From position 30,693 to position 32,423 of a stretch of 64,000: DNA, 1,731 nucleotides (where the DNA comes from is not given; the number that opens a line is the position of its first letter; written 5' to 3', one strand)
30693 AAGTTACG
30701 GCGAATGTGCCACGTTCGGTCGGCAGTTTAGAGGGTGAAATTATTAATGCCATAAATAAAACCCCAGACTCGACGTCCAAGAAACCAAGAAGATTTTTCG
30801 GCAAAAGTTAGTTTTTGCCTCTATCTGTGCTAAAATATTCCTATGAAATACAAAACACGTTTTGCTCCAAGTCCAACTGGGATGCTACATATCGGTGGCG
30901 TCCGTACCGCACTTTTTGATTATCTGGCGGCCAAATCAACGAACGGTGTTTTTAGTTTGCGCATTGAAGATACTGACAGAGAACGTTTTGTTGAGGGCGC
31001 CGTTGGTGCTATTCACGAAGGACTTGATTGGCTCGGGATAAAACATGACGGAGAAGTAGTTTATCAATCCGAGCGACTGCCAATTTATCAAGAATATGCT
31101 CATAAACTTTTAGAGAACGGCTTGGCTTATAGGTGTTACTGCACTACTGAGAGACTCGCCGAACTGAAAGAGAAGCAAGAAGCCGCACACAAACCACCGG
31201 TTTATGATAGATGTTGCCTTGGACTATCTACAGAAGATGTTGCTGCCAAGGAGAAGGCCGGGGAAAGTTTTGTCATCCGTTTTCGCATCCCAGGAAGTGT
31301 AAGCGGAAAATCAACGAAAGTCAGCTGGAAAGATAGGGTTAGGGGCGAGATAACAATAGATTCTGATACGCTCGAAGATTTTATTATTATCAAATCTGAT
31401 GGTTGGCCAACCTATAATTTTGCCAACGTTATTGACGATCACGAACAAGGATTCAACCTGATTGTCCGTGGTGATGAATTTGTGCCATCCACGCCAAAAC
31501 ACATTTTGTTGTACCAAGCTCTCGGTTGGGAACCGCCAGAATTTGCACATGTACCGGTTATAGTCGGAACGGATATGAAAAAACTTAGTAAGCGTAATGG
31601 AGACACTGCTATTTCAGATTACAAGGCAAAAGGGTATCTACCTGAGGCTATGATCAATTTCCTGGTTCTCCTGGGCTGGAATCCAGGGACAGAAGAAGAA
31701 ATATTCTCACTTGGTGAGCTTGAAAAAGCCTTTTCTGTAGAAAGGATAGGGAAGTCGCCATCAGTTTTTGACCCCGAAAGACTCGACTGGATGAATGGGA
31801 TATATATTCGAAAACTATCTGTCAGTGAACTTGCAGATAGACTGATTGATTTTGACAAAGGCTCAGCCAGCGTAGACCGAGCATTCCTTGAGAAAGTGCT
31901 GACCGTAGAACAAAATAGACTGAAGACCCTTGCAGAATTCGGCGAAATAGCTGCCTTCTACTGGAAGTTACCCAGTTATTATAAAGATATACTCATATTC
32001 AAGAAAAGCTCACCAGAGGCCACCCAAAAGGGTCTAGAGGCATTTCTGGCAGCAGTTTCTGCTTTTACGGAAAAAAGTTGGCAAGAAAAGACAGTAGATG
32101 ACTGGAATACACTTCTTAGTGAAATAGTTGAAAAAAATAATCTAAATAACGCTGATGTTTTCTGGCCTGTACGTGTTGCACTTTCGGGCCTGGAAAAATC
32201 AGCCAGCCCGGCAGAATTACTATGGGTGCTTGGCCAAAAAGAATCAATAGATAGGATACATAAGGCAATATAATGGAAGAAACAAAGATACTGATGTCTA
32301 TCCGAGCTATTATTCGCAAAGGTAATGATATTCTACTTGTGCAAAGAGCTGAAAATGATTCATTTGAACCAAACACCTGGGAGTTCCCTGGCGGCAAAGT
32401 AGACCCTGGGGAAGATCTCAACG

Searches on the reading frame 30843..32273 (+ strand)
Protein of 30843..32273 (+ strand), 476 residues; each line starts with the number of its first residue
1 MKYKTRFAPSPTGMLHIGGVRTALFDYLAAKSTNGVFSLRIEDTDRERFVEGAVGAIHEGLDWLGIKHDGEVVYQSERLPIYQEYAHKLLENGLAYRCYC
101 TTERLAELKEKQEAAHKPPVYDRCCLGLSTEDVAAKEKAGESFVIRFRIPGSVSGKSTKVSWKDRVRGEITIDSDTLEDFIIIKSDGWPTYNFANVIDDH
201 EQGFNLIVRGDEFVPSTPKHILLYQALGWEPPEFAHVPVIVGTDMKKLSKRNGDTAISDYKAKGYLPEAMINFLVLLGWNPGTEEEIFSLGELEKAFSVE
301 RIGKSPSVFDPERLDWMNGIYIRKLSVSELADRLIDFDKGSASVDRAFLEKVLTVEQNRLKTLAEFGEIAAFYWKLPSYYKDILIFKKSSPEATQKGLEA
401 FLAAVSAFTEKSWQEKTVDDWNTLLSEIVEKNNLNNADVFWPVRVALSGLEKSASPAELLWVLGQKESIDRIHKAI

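Call 55: find_encoding_contigs(protein=window:30843-32273:+, flank=10000, max_places=1)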
Protein window:30843-32273:+ (476 aa): 20 contigs read that carry it; 1 place shown.
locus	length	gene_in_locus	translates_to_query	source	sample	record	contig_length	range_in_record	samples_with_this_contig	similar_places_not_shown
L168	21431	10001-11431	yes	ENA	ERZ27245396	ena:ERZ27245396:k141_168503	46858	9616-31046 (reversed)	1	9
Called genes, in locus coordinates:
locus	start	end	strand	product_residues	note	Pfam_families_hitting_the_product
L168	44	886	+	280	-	PF01261:AP_endonuc_2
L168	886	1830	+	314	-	PF01256:Carb_kinase, PF02110:HK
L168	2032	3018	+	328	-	PF04203:Sortase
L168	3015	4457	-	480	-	PF08308:PEGA, PF13620:CarboxypepD_reg (faint)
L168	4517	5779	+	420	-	PF00275:EPSP_synthase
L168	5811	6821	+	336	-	PF06723:MreB_Mbl, PF00022:Actin (weak), PF00012:HSP70, PF11104:PilM_2 (faint), PF14450:FtsA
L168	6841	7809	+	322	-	PF01336:tRNA_anti-codon (weak), PF01966:HD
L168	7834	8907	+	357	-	-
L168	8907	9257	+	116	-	-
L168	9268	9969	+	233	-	PF01936:NYN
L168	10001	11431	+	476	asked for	PF00749:tRNA-synt_1c, PF19269:Anticodon_2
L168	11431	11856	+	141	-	PF00293:NUDIX, PF14815:NUDIX_4 (weak)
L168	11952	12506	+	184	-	PF03729:DUF308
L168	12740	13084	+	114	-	-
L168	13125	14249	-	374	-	PF26514:DUF8173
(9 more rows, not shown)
